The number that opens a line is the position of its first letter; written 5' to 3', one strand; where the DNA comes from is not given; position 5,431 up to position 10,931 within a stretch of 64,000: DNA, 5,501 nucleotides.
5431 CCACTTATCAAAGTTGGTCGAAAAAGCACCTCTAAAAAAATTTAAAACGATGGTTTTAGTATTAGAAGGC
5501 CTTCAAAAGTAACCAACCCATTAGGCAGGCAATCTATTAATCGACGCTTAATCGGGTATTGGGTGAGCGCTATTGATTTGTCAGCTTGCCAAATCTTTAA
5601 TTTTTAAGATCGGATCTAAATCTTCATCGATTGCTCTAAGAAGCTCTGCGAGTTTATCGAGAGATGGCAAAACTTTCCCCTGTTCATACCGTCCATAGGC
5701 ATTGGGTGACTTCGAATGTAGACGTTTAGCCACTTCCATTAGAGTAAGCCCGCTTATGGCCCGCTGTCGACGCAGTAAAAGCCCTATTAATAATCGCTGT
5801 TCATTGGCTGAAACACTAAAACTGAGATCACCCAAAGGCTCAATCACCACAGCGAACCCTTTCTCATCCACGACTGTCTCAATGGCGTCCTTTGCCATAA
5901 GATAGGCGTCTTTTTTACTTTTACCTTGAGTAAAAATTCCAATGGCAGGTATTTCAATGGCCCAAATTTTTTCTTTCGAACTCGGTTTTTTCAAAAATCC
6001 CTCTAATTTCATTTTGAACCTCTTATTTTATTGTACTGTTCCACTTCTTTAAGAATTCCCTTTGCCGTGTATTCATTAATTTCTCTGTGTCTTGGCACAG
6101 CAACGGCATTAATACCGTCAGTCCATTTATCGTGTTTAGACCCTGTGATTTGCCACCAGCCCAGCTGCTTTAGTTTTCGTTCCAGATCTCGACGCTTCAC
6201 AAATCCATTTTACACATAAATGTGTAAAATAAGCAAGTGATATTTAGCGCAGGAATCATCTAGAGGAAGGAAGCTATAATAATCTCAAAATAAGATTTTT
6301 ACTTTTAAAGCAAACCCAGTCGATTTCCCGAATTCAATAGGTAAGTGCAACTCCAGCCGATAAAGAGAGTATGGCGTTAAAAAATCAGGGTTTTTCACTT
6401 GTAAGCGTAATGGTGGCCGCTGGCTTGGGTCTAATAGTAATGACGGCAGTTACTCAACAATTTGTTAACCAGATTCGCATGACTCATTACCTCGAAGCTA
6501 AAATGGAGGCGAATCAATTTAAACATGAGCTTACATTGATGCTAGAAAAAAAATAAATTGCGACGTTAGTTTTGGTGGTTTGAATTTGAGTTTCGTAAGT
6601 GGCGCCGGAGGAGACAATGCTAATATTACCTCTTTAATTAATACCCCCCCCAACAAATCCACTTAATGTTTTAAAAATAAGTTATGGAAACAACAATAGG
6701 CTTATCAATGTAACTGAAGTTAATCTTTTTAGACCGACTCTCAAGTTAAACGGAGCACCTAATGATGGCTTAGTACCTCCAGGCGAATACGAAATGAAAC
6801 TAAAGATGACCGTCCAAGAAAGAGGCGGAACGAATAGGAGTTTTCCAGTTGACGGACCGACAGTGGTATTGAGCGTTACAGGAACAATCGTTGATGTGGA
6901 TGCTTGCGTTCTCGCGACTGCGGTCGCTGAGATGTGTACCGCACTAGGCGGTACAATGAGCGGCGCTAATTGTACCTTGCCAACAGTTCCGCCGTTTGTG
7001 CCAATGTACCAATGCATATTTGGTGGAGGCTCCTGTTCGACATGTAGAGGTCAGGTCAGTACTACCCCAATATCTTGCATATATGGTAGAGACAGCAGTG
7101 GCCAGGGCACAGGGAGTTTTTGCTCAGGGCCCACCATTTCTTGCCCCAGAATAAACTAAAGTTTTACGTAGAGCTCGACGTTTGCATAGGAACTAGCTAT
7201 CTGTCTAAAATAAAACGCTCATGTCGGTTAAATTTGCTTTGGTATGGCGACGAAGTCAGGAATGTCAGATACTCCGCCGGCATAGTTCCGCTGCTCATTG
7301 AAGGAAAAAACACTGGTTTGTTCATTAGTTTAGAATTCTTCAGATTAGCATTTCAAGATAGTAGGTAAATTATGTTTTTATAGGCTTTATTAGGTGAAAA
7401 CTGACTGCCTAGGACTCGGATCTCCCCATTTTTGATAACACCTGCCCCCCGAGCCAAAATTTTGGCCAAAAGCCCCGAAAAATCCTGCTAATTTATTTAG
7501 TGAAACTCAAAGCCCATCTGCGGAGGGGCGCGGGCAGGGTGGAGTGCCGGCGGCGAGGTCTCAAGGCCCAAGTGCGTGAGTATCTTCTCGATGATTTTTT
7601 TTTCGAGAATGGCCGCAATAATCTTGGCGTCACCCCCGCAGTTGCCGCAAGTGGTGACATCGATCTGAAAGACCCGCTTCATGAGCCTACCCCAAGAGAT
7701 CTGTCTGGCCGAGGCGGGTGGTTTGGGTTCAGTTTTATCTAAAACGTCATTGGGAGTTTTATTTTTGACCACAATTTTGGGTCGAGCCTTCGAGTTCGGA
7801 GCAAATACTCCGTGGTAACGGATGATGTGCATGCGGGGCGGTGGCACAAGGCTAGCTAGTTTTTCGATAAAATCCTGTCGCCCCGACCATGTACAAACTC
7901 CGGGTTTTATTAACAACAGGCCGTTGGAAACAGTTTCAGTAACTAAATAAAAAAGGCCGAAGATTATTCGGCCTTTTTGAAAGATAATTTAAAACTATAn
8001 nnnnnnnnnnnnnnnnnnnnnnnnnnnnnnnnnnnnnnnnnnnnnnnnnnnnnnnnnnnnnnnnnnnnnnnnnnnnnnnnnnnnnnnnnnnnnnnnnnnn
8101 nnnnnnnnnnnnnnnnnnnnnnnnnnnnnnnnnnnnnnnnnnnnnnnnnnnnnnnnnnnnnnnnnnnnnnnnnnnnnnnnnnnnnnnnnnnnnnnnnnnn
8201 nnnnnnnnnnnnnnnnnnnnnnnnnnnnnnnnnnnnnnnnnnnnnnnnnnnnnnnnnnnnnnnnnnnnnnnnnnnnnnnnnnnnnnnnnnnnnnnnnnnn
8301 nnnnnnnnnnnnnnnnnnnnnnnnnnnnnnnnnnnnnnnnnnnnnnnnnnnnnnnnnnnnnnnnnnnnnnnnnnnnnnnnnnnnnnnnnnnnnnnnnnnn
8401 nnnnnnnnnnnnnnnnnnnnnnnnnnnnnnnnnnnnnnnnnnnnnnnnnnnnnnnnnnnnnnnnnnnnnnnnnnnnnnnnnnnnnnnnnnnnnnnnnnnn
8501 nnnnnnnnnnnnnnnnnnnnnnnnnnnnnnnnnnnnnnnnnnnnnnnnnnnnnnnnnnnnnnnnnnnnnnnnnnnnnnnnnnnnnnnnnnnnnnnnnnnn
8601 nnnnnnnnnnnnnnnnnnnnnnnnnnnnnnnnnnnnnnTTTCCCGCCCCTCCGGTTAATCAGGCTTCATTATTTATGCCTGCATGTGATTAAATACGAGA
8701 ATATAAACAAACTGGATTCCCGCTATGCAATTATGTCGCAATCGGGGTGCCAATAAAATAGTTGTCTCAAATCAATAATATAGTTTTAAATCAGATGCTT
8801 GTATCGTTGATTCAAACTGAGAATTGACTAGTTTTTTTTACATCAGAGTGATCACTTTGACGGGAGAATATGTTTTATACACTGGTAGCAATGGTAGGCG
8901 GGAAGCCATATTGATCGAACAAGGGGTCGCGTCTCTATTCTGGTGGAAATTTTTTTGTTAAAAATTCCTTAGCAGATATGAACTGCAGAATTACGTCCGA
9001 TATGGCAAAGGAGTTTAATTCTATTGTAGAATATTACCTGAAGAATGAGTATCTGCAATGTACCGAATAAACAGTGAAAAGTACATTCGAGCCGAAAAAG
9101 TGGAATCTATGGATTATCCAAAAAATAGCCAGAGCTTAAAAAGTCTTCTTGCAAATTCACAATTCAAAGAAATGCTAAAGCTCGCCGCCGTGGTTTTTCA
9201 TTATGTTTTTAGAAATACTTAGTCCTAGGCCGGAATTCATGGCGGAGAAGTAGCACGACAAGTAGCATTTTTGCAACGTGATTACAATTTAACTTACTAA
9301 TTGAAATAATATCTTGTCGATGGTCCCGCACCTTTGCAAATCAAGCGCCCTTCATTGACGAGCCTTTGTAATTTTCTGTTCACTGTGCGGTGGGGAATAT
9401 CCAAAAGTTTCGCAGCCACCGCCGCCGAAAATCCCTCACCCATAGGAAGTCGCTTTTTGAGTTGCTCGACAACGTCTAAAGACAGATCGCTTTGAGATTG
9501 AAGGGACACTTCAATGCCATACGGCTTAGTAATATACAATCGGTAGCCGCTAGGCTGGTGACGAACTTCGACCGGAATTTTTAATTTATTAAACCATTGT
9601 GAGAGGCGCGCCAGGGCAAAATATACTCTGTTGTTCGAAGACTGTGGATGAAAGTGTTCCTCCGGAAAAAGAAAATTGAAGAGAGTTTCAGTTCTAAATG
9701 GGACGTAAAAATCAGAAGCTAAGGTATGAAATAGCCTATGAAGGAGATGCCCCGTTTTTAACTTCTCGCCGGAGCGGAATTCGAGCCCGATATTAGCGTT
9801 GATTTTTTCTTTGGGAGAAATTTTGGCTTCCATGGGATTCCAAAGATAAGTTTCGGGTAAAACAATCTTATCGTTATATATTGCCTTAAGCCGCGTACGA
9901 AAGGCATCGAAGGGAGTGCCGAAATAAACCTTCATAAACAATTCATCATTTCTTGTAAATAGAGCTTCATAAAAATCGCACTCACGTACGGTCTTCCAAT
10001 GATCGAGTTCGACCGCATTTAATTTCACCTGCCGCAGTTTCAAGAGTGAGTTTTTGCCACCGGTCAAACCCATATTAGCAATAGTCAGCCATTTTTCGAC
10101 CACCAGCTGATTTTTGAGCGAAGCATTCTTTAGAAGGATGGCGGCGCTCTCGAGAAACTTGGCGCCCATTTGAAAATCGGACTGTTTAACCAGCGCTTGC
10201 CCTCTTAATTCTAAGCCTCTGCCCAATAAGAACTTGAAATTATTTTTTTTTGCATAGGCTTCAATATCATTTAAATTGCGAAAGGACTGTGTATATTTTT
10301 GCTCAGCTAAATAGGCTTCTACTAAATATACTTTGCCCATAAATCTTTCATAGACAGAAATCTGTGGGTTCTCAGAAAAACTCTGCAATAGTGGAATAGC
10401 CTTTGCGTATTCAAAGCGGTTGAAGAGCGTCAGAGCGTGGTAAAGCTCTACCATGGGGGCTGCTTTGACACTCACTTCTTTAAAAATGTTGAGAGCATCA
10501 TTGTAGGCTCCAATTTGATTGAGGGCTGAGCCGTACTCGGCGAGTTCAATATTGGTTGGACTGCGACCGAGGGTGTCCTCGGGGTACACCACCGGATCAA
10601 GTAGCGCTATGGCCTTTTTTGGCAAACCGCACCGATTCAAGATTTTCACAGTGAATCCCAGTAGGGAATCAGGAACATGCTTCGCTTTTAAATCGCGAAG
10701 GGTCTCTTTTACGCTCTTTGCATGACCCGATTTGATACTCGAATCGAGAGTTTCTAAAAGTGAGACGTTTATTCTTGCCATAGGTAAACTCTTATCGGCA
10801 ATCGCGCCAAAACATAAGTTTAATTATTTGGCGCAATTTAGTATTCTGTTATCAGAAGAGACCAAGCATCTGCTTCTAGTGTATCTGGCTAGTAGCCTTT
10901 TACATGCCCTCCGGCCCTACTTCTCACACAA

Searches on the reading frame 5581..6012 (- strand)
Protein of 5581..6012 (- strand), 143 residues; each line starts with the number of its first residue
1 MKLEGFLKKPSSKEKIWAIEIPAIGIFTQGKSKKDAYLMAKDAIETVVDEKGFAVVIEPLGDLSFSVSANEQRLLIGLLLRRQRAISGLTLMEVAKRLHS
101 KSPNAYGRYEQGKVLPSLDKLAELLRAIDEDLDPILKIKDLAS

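Call 9: search_protein_families(library=pfam, proteins=[window:5581-6012:-], max_evalue=0.1)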
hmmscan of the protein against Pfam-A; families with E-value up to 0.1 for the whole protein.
window:5581-6012:- (143 aa): 3 families
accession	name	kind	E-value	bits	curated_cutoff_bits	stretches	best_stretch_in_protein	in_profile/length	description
PF13560.12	HTH_31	-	7.7e-10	39.4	27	1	76-129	2-55/64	Helix-turn-helix domain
PF01381.28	HTH_3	-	4.6e-08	33.4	23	1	80-133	1-53/55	Helix-turn-helix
PF15731.11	MqsA_antitoxin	-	0.023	15.3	30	1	78-130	72-122/131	Antitoxin component of bacterial toxin-antitoxin system, MqsA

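Call 32: find_encoding_contigs(protein=window:5581-6012:-, flank=2500, max_places=10)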
Protein window:5581-6012:- (143 aa): 10 contigs read that carry it; 9 places shown.
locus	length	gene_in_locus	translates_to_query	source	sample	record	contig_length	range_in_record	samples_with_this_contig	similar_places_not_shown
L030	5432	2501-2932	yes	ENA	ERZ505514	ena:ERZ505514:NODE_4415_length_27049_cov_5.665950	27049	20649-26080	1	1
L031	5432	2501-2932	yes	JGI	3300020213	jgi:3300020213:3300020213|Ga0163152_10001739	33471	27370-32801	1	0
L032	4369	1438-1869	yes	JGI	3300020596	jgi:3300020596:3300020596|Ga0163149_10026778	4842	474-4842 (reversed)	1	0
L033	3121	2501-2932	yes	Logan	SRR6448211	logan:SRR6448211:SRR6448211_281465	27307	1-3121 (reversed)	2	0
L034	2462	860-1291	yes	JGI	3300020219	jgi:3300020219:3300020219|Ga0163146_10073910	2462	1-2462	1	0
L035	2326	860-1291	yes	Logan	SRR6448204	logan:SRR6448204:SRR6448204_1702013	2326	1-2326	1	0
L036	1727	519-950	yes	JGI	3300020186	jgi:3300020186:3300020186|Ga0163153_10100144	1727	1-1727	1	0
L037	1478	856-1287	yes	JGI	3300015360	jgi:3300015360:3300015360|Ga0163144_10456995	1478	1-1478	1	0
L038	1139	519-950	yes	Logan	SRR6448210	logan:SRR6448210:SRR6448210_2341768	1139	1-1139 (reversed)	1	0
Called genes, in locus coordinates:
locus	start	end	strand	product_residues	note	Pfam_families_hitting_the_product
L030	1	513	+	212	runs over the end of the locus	-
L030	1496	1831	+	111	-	-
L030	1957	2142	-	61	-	-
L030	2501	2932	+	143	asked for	PF13560:HTH_31, PF01381:HTH_3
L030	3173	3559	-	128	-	PF01597:GCV_H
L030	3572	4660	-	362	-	PF01571:GCV_T, PF08669:GCV_T_C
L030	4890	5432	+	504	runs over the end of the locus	?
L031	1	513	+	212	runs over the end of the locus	-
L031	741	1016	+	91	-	-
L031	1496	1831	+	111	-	-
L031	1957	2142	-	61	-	-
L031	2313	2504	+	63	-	PF07927:HicA_toxin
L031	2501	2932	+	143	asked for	PF13560:HTH_31, PF01381:HTH_3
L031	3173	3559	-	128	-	PF01597:GCV_H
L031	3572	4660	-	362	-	PF01571:GCV_T, PF08669:GCV_T_C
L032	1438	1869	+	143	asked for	PF13560:HTH_31, PF01381:HTH_3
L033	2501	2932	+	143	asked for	PF13560:HTH_31, PF01381:HTH_3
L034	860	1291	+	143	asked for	PF13560:HTH_31, PF01381:HTH_3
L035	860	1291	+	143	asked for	PF13560:HTH_31, PF01381:HTH_3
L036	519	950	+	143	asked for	PF13560:HTH_31, PF01381:HTH_3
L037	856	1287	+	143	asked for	PF13560:HTH_31, PF01381:HTH_3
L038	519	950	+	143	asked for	PF13560:HTH_31, PF01381:HTH_3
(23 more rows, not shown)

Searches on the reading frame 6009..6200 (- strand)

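Call 9: search_protein_families(library=pfam, proteins=[window:6009-6200:-], max_evalue=0.1)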
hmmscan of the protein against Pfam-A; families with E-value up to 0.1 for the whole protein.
window:6009-6200:- (63 aa): 2 families
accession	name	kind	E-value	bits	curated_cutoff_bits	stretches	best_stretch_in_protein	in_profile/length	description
PF07927.17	HicA_toxin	-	2.6e-08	34.3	27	1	4-53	2-56/58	HicA toxin of bacterial toxin-antitoxin,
PF20358.3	DUF6653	-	0.099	12.7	27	0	11-54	44-87/170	Family of unknown function (DUF6653)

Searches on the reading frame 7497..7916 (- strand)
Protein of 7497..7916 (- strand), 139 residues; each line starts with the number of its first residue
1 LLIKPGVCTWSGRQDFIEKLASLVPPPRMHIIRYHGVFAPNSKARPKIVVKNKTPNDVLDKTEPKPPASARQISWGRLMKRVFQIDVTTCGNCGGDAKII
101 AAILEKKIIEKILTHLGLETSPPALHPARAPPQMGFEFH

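Call 9: search_protein_families(library=pfam, proteins=[window:7497-7916:-], max_evalue=0.1)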
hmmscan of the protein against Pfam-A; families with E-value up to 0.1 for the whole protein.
window:7497-7916:- (139 aa): 1 family
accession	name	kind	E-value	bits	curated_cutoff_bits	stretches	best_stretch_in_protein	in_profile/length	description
PF04986.18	Y2_Tnp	-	6.6e-06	26.7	20.9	1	14-42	152-179/183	Putative transposase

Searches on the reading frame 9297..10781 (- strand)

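Call 9: search_protein_families(library=pfam, proteins=[window:9297-10781:-], max_evalue=0.1)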
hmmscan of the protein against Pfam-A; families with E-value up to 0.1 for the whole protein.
window:9297-10781:- (494 aa): 2 families
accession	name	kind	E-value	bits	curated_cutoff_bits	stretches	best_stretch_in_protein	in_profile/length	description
PF13384.12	HTH_23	-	0.019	15.2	24.6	1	449-478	16-45/50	Homeodomain-like domain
PF12840.13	HTH_20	-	0.032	14.6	27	1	448-475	16-43/51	Helix-turn-helix domain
